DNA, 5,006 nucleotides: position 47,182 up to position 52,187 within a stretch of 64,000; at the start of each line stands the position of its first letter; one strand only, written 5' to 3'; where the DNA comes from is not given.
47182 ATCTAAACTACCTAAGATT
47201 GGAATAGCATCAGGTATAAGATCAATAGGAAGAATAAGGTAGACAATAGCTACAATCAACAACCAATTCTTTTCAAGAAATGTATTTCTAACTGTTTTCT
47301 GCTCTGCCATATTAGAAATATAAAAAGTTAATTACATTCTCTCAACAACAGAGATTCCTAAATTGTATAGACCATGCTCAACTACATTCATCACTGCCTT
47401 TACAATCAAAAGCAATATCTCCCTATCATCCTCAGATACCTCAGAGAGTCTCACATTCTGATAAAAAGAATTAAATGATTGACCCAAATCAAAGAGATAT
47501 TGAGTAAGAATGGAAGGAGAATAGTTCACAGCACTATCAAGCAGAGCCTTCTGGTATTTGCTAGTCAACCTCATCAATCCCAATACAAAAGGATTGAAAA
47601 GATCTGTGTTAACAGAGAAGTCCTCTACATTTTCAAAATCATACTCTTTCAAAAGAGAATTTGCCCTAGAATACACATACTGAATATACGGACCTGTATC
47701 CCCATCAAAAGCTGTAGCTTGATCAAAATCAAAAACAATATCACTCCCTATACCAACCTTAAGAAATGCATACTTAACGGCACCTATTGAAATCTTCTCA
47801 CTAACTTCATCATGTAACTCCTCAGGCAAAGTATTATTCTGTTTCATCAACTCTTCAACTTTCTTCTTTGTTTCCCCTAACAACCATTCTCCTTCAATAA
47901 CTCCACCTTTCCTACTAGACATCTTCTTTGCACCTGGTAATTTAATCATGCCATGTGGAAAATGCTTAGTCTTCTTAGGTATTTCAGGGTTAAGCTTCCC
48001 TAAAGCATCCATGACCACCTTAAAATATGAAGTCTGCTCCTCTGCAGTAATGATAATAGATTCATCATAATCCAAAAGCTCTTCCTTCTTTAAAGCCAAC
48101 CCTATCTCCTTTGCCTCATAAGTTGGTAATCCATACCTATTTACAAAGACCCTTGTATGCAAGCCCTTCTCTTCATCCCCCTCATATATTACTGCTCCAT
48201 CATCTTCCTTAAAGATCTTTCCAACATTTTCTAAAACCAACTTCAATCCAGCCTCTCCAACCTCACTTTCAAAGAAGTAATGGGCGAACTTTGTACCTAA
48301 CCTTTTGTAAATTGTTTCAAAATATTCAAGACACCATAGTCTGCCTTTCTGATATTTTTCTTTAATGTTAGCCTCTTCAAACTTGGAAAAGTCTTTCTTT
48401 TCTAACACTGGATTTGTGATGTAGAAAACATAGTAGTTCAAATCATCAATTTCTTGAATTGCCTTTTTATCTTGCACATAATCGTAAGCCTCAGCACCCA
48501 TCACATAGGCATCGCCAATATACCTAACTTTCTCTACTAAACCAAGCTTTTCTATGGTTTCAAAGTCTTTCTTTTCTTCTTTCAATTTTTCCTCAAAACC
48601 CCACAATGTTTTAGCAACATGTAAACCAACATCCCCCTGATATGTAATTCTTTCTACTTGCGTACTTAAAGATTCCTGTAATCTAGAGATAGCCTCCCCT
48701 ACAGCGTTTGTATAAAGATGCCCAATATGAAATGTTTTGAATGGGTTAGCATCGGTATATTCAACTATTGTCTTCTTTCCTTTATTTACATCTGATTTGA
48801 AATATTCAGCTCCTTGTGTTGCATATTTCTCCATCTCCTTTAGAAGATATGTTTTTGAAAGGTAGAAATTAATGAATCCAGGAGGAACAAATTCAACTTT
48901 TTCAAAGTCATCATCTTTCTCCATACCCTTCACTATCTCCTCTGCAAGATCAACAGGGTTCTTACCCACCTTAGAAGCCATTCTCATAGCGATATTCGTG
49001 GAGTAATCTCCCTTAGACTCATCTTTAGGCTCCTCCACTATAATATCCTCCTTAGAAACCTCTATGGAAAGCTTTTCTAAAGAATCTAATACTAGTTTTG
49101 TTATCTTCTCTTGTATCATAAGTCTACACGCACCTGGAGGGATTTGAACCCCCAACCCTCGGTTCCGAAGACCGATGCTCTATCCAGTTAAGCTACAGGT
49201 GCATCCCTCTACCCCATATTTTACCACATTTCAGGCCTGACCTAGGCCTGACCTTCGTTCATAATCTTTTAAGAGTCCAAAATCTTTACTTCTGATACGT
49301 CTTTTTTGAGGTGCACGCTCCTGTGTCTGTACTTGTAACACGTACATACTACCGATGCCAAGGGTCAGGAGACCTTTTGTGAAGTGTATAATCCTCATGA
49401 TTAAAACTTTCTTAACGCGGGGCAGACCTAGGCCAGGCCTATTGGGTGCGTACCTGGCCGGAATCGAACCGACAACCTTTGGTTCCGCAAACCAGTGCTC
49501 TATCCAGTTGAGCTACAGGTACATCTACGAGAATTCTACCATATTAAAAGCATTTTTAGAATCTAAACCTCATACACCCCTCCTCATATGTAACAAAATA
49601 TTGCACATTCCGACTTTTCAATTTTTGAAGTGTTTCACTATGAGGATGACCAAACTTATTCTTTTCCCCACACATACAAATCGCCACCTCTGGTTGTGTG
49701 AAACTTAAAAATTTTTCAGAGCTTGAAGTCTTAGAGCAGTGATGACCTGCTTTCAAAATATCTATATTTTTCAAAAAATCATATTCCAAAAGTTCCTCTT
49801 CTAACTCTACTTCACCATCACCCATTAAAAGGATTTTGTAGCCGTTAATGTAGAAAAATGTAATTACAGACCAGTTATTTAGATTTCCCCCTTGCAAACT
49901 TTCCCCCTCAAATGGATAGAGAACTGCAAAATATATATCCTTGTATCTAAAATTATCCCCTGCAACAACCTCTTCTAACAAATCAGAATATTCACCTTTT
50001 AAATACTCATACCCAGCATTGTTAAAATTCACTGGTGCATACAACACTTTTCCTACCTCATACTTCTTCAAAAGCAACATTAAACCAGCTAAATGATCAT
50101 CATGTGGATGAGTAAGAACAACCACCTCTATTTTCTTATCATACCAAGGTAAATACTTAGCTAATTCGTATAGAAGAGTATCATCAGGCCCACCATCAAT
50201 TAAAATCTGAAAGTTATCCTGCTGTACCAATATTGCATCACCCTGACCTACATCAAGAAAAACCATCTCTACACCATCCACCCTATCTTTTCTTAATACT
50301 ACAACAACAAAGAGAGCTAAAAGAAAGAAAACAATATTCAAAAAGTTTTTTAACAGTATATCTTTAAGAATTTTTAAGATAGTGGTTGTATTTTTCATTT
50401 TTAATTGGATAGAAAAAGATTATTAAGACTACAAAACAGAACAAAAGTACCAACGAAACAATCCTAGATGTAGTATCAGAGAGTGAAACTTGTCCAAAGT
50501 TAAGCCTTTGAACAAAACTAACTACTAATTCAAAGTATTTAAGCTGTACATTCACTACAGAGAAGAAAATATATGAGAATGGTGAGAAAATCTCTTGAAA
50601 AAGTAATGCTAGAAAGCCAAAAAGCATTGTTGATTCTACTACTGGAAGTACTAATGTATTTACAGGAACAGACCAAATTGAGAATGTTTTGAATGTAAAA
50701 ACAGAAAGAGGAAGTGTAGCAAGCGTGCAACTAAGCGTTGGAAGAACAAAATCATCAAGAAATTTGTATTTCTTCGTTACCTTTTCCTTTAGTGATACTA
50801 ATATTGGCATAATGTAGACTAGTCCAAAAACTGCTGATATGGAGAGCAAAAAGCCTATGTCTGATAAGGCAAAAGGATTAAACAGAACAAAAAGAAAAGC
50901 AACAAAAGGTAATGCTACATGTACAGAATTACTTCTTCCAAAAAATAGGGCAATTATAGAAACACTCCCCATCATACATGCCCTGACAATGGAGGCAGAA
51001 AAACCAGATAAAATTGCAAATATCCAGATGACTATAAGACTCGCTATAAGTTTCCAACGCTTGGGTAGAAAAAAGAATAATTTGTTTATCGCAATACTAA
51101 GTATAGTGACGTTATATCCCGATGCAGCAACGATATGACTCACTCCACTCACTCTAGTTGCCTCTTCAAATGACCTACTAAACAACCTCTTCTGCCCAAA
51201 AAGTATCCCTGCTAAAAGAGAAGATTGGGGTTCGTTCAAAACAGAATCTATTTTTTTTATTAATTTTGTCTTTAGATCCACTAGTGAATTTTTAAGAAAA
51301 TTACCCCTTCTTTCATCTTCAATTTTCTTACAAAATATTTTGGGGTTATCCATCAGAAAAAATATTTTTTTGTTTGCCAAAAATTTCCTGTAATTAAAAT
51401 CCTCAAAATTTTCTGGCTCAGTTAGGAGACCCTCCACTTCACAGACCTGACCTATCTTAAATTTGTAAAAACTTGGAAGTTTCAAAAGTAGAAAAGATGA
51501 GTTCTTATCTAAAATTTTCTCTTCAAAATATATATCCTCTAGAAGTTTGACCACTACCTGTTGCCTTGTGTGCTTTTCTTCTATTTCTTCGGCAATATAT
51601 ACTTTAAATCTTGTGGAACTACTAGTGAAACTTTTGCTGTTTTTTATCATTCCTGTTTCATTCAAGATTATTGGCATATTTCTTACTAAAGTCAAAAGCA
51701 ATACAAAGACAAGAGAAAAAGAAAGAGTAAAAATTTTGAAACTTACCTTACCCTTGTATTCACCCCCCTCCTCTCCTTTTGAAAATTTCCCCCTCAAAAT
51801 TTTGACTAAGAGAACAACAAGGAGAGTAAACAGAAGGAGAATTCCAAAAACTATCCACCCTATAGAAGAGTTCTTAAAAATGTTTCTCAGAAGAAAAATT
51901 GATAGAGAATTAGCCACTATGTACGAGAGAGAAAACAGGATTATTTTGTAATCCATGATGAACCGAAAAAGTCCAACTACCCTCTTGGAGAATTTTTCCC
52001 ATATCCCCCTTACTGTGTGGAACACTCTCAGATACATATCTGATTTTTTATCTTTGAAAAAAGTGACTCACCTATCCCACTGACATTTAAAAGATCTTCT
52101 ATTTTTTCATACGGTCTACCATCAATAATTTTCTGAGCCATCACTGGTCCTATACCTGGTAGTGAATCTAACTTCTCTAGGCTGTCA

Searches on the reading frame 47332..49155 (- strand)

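Call 52: search_protein_families(library=pfam, proteins=[window:47332-49155:-], max_evalue=0.00001)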
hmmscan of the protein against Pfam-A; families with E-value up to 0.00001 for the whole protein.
window:47332-49155:- (607 aa): 3 families
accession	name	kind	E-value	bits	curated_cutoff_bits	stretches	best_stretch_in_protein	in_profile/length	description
PF00750.26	tRNA-synt_1d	-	6.7e-27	94.8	23.3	1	118-477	12-349/349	tRNA synthetases class I (R), catalytic domain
PF03485.21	Arg_tRNA_synt_N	-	5.5e-26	91.4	21.5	1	17-99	2-85/85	Arginyl tRNA synthetase N terminal domain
PF05746.21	DALR_1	-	1e-20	74.4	22.3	1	491-607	1-117/117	DALR anticodon binding domain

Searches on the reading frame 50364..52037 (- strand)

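Call 52: search_protein_families(library=pfam, proteins=[window:50364-52037:-], max_evalue=0.00001)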
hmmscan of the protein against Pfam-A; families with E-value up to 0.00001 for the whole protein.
window:50364-52037:- (557 aa): 2 families
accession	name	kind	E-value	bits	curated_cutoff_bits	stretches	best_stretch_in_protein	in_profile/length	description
PF03772.21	Competence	-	5.5e-46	157.6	23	1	278-539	1-265/270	Competence protein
PF13567.11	DUF4131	-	1.6e-08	34.9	31.6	1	59-229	5-157/165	Domain of unknown function (DUF4131)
